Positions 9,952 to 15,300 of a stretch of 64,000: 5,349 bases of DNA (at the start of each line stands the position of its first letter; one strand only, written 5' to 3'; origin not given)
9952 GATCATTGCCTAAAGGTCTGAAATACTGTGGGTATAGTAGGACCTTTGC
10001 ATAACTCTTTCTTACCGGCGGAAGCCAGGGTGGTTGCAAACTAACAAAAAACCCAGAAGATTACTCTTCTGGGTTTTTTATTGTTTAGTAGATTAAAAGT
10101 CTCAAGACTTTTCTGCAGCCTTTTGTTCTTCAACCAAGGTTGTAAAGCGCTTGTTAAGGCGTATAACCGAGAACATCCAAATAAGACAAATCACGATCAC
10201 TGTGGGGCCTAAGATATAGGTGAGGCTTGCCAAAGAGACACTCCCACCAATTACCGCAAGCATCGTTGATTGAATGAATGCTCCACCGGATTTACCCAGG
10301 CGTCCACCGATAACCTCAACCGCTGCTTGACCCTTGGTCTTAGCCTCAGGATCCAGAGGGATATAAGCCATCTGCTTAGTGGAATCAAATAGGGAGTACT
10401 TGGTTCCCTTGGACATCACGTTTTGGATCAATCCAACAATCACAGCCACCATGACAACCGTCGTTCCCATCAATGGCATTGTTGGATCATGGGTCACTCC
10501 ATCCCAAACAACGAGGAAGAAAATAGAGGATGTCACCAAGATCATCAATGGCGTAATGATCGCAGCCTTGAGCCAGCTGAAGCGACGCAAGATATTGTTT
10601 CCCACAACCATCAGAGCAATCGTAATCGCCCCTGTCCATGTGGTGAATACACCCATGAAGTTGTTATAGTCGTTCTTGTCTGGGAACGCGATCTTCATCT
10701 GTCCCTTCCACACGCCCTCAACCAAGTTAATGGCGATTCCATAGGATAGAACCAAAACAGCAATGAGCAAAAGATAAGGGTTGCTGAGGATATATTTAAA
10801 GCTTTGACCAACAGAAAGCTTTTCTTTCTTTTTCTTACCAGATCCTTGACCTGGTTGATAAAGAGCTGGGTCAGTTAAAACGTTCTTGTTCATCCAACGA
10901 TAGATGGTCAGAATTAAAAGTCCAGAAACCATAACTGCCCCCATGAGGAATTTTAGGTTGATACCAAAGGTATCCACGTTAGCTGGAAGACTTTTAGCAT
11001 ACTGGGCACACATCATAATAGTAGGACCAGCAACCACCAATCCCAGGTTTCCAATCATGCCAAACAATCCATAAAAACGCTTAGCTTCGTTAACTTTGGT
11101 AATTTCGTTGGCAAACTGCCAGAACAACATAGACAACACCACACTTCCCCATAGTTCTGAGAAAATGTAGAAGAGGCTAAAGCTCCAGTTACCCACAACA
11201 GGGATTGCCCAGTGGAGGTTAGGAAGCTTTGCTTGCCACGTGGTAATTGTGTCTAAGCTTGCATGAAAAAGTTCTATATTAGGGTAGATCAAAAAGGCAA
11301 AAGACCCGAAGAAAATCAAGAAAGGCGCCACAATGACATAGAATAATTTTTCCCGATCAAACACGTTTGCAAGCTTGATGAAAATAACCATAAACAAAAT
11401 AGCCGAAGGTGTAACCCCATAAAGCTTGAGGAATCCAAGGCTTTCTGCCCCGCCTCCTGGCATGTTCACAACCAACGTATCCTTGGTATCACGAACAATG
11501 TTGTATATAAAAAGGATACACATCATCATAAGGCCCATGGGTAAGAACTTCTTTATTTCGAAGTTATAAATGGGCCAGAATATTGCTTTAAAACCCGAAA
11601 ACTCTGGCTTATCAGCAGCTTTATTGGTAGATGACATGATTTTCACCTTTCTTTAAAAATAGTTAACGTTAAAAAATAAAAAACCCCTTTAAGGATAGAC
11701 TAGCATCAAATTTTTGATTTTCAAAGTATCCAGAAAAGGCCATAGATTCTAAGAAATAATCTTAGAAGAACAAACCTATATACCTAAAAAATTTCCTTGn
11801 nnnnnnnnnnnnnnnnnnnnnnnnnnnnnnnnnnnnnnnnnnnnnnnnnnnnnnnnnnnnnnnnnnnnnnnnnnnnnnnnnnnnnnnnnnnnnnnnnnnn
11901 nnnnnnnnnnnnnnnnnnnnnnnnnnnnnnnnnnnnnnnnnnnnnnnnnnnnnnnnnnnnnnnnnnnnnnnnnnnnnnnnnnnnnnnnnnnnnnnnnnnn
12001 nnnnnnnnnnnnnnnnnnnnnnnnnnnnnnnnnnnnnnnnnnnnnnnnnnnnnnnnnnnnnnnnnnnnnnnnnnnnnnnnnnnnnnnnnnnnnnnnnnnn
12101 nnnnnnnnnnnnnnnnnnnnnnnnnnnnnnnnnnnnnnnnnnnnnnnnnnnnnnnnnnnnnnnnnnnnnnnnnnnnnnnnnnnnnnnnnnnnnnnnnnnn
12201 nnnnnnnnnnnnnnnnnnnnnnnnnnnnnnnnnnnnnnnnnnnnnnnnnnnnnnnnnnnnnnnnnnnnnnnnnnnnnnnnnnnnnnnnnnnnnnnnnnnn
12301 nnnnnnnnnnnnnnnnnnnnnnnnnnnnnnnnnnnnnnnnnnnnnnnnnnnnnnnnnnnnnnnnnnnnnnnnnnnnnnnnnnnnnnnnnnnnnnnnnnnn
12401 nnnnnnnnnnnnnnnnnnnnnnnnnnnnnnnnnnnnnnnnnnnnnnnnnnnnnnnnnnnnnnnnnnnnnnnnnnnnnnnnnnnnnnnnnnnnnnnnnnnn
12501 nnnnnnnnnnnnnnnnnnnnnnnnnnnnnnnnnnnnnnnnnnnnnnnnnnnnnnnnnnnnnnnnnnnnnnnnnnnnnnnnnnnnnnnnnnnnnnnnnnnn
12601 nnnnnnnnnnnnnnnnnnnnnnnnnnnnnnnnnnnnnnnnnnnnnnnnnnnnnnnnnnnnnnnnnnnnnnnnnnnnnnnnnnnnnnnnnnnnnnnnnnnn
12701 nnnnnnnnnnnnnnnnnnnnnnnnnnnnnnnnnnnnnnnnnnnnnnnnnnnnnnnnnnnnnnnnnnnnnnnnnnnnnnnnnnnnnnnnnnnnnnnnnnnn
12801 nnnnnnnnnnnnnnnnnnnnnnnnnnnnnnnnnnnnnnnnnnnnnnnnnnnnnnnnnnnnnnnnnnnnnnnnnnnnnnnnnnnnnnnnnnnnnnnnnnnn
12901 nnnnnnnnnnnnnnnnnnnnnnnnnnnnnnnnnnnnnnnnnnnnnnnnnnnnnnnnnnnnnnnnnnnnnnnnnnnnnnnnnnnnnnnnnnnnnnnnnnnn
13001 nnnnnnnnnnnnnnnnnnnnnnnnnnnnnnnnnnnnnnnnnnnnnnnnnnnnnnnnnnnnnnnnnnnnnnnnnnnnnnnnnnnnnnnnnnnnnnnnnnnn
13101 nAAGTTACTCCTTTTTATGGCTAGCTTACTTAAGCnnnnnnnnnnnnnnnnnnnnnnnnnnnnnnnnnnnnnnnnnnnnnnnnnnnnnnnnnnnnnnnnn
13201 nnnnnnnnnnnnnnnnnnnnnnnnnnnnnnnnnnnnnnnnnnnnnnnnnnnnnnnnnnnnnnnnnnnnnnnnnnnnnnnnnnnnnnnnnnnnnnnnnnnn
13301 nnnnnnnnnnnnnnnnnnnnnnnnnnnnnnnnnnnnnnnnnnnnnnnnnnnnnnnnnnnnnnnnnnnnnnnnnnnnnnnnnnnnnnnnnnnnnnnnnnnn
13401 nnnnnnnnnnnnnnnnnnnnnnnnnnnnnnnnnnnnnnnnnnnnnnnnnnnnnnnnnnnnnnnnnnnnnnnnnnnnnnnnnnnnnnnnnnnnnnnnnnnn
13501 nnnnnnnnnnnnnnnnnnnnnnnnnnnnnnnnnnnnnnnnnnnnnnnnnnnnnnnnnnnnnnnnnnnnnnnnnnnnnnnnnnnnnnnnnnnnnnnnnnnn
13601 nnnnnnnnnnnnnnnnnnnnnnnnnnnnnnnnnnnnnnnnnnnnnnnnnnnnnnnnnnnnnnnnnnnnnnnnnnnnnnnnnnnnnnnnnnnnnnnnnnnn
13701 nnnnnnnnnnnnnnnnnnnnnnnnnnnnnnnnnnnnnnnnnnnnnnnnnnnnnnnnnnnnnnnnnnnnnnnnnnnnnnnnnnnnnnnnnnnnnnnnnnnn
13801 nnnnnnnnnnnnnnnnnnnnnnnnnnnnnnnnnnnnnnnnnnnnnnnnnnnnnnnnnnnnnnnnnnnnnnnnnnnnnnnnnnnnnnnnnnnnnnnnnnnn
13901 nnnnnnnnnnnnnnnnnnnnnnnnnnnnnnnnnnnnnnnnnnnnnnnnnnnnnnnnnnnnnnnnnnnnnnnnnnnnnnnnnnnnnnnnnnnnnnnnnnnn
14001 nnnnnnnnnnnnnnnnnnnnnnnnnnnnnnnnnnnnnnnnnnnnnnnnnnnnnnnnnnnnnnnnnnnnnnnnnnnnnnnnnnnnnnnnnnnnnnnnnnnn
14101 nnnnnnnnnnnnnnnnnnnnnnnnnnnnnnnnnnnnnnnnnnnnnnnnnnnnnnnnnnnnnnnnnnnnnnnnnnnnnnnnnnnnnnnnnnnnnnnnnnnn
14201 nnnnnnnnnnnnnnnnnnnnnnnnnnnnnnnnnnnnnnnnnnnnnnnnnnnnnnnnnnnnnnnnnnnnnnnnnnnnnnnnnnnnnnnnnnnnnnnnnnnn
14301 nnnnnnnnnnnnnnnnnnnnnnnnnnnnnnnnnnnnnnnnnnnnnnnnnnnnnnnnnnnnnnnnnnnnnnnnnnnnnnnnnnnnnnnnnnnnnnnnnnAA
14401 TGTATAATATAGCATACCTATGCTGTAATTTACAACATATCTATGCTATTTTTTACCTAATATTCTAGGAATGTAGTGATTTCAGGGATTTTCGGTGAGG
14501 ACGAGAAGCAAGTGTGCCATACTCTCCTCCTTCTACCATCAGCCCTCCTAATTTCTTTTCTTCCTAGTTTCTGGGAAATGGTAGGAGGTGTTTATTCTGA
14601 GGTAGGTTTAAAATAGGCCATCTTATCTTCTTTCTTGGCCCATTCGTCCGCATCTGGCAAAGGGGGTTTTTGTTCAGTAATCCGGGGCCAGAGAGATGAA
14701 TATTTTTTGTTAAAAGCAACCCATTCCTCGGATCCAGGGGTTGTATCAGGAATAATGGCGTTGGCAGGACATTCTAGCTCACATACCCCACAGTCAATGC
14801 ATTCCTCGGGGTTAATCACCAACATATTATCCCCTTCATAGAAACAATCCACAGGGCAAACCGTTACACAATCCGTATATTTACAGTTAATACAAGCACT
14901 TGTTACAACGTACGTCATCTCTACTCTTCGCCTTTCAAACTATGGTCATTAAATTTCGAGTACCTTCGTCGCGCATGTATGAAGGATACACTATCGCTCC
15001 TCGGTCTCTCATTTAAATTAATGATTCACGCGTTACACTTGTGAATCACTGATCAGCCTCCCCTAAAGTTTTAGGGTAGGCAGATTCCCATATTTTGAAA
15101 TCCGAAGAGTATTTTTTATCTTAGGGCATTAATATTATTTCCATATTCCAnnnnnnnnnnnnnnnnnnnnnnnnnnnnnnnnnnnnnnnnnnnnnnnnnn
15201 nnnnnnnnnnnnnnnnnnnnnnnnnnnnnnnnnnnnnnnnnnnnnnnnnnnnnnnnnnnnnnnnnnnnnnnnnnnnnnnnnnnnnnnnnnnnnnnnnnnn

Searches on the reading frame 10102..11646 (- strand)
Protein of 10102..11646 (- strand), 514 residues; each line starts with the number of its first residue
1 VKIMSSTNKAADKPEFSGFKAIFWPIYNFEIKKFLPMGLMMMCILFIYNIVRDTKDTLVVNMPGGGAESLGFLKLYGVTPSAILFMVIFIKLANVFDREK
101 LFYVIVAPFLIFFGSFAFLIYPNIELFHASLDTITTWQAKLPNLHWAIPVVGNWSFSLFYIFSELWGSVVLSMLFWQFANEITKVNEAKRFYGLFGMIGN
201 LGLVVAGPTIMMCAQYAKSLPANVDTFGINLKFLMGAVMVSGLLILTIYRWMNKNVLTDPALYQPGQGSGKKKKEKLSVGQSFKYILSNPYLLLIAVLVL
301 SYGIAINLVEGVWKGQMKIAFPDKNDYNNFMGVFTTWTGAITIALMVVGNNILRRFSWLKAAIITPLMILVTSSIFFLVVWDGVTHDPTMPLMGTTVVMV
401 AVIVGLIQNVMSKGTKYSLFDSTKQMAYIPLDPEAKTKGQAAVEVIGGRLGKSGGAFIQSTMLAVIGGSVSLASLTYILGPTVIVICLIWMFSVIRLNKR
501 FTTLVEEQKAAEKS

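Call 12: search_protein_families(library=pfam, proteins=[window:10102-11646:-])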
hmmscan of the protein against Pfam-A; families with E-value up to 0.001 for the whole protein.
window:10102-11646:- (514 aa): 1 family
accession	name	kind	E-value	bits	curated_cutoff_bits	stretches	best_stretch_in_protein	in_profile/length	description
PF03219.20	TLC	-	2.9e-197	656.8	21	1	13-501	5-491/491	TLC ATP/ADP transporter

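Call 54: list_cluster_members(proteins=[P0241, window:10102-11646:-, window:15977-17422:-])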
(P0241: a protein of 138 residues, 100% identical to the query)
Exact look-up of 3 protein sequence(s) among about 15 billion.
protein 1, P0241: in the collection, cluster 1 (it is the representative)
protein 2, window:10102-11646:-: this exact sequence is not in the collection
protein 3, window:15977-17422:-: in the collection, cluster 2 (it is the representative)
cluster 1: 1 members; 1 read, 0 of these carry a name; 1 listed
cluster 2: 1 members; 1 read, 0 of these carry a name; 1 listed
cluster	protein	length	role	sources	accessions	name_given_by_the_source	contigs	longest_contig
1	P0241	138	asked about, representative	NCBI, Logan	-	-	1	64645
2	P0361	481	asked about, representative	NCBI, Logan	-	-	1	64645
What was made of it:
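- Tried and rejected: The source protein clusters carry no organism name (call 54).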

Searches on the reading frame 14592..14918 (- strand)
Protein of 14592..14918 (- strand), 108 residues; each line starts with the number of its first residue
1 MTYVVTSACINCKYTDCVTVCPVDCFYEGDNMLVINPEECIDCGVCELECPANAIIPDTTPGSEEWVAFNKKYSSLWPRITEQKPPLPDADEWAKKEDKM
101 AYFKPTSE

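Call 12: search_protein_families(library=pfam, proteins=[window:14592-14918:-])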
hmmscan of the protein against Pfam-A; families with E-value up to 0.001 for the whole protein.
window:14592-14918:- (108 aa): 10 families
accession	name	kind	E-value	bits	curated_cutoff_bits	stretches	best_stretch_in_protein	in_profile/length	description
PF11953.13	DUF3470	-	8.3e-17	61.3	23.2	1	64-103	1-40/42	Domain of unknown function (DUF3470)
PF00037.32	Fer4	-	1e-09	38.3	21.1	1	34-55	2-23/24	4Fe-4S binding domain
PF13237.11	Fer4_10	-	9.4e-09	35.5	25.5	2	4-51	4-53/53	4Fe-4S dicluster domain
PF12837.12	Fer4_6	-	2.5e-08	33.9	25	1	34-55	3-24/24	4Fe-4S binding domain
PF12797.12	Fer4_2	-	2.6e-08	33.7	24.5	1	34-52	4-22/22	4Fe-4S binding domain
PF13187.11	Fer4_9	-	2e-06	28.2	27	1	8-55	1-52/52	4Fe-4S dicluster domain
PF12838.12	Fer4_7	-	5.9e-06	27.1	27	1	9-54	2-52/52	4Fe-4S dicluster domain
PF13484.11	Fer4_16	-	0.00012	23.2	30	0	39-65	1-28/66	4Fe-4S double cluster binding domain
PF12800.12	Fer4_4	-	0.00022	21.8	24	0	37-52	1-16/17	4Fe-4S binding domain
PF14697.11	Fer4_21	-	0.00052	20.5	35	0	34-55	2-26/59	4Fe-4S dicluster domain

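Call 16: find_encoding_contigs(protein=window:14592-14918:-, flank=3000, max_places=10)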
Protein window:14592-14918:- (108 aa): 2 contigs read that carry it; 2 places shown.
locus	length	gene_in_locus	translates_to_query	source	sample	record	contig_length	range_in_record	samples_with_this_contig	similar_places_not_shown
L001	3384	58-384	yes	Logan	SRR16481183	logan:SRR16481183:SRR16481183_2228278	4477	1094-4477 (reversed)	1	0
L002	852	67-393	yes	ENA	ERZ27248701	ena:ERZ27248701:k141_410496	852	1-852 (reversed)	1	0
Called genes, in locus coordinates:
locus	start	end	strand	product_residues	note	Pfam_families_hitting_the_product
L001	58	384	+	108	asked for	PF12797:Fer4_2 (faint), PF13237:Fer4_10 (weak), PF12838:Fer4_7 (weak), PF13187:Fer4_9 (weak), PF00037:Fer4, PF12837:Fer4_6 (weak), PF11953:DUF3470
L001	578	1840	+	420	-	PF13173:AAA_14, PF13635:DUF4143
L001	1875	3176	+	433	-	PF07690:MFS_1, PF13000:Acatn, PF07690:MFS_1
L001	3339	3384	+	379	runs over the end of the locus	?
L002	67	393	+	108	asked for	PF12797:Fer4_2 (faint), PF13237:Fer4_10 (weak), PF12838:Fer4_7 (weak), PF13187:Fer4_9 (weak), PF00037:Fer4, PF12837:Fer4_6 (weak), PF11953:DUF3470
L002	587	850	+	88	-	?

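Call 38: find_homologous_proteins(query=window:14592-14918:-, max_evalue=1e-30)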
Query window:14592-14918:- (108 aa): 6890 proteins with E <= 1e-30 among 8000 candidates; the best 120 are listed.
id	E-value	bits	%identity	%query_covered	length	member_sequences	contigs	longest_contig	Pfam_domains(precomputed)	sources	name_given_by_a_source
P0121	4.0e-70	251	100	100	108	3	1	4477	PF12797.13,PF12837.13,PF00037.33,PF12838.13,PF13237.12,PF13187.12,PF11953.14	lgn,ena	-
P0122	5.5e-51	189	-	-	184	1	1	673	PF14697.12,PF12837.13,PF13247.12,PF13484.12,PF12838.13,PF13534.12,PF12800.13,PF11953.14,PF12797.13,PF00037.33,PF13237.12,PF13183.12,PF13187.12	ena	-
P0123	2.1e-50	188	79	97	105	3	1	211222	PF12797.13,PF12837.13,PF00037.33,PF13484.12,PF12838.13,PF13237.12,PF13183.12,PF13187.12,PF11953.14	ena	-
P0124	2.5e-50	187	76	98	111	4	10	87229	PF12797.13,PF12837.13,PF00037.33,PF13484.12,PF12838.13,PF13237.12,PF13187.12,PF11953.14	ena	-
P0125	6.8e-50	186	62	94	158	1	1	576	PF00037.33,PF13484.12,PF12838.13,PF13237.12,PF13187.12,PF11953.14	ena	-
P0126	4.2e-49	183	77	96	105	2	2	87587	PF14697.12,PF12797.13,PF12837.13,PF00037.33,PF13484.12,PF12838.13,PF13237.12,PF13187.12,PF11953.14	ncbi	-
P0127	7.7e-49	182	75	95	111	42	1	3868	PF12797.13,PF12837.13,PF00037.33,PF13484.12,PF12838.13,PF13237.12,PF13183.12,PF13187.12,PF11953.14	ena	-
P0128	1.3e-48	182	73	98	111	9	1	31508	PF12797.13,PF12837.13,PF00037.33,PF13484.12,PF12838.13,PF13237.12,PF13183.12,PF13187.12,PF11953.14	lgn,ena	-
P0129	4.2e-48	180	73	95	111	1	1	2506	PF12797.13,PF12837.13,PF00037.33,PF13484.12,PF12838.13,PF13237.12,PF13183.12,PF13187.12,PF11953.14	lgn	-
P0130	1.1e-47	179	74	95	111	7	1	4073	PF12797.13,PF12837.13,PF00037.33,PF13484.12,PF12838.13,PF13237.12,PF13183.12,PF13187.12,PF11953.14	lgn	-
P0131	1.2e-47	179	76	96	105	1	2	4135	PF14697.12,PF12797.13,PF12837.13,PF00037.33,PF13484.12,PF12838.13,PF13237.12,PF13183.12,PF13187.12,PF11953.14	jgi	jgi:ferredoxin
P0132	1.3e-47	179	72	96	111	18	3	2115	PF12797.13,PF12837.13,PF00037.33,PF13484.12,PF12838.13,PF13237.12,PF13183.12,PF13187.12,PF11953.14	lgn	-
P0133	3.0e-47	177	72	99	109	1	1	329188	PF12797.13,PF12837.13,PF00037.33,PF13484.12,PF12838.13,PF13237.12,PF13183.12,PF13187.12,PF11953.14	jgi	jgi:ferredoxin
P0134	3.8e-47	177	75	98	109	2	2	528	PF12797.13,PF12837.13,PF00037.33,PF13484.12,PF12838.13,PF13237.12,PF13187.12,PF11953.14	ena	-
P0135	4.9e-47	177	74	95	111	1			PF12797.13,PF12837.13,PF00037.33,PF13484.12,PF12838.13,PF13237.12,PF13183.12,PF13187.12,PF11953.14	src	-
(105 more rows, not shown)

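Call 39: find_encoding_contigs(protein=P0122, flank=3000, max_places=4)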
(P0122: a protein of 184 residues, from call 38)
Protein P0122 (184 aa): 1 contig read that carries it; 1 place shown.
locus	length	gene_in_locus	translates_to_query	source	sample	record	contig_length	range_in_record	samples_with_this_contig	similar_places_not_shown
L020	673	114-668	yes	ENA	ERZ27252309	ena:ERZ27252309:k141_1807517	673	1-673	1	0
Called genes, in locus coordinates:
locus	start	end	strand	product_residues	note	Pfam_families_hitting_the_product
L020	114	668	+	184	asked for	PF12838:Fer4_7 (weak), PF00037:Fer4 (weak), PF13237:Fer4_10 (weak), PF14697:Fer4_21 (weak), PF13183:Fer4_8 (weak), PF12838:Fer4_7 (weak), PF00037:Fer4 (weak), PF11953:DUF3470, +7 more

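Call 40: find_encoding_contigs(protein=P0123, flank=10000, max_places=2)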
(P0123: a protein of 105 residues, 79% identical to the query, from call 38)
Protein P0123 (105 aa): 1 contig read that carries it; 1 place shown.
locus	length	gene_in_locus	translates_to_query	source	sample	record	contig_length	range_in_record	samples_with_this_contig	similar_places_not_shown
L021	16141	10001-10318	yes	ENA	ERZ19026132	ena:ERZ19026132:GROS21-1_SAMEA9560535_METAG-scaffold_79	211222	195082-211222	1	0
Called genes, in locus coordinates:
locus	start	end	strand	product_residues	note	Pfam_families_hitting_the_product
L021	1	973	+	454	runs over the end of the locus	PF14849:YidC_periplas, PF02096:60KD_IMP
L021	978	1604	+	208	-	PF00009:GTP_EFTU (faint), PF02421:FeoB_N, PF03193:RsgA_GTPase (faint), PF00350:Dynamin_N (faint), PF01926:MMR_HSR1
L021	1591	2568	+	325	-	PF01208:URO-D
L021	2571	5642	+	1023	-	PF07690:MFS_1, PF05977:MFS_3 (weak), PF07690:MFS_1 (weak), PF01553:Acyltransferase, PF00501:AMP-binding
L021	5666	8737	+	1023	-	PF07690:MFS_1, PF01553:Acyltransferase, PF00501:AMP-binding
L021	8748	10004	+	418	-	PF00675:Peptidase_M16, PF05193:Peptidase_M16_C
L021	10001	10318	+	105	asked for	PF12797:Fer4_2 (faint), PF12837:Fer4_6 (faint), PF13237:Fer4_10 (weak), PF13183:Fer4_8 (faint), PF12838:Fer4_7 (weak), PF13187:Fer4_9 (weak), PF00037:Fer4 (weak), PF11953:DUF3470, +1 more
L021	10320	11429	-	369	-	PF02463:SMC_N (weak), PF03215:Rad17 (faint), PF00005:ABC_tran, PF17912:OB_MalK, PF08402:TOBE_2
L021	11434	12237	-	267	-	PF00528:BPD_transp_1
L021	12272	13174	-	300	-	PF00528:BPD_transp_1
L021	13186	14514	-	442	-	PF01547:SBP_bac_1, PF13416:SBP_bac_8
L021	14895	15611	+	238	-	-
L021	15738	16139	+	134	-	?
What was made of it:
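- On Conserved gene-specific leader element: In L021 (FdxA 79% identical) fdxA has no leader (call 40).
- In a more distant relative (FdxA 79% identical) fdxA overlaps the upstream gene and has no leader (call 40).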

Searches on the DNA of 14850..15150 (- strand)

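Call 18: search_rna_families(source=window, start=14850, end=15150, threshold=evalue, max_evalue=10)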
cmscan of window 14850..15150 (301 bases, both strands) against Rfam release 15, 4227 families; matches with E-value up to 10: 0.
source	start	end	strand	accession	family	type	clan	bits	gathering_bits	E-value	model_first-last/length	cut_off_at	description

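Call 74: search_dna_similar(query=window:14916-15118:-, collection=plasmids, mode=distant, max_evalue=0.01, max_rows=10)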
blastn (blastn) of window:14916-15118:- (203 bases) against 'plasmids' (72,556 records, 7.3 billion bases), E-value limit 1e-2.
No match.
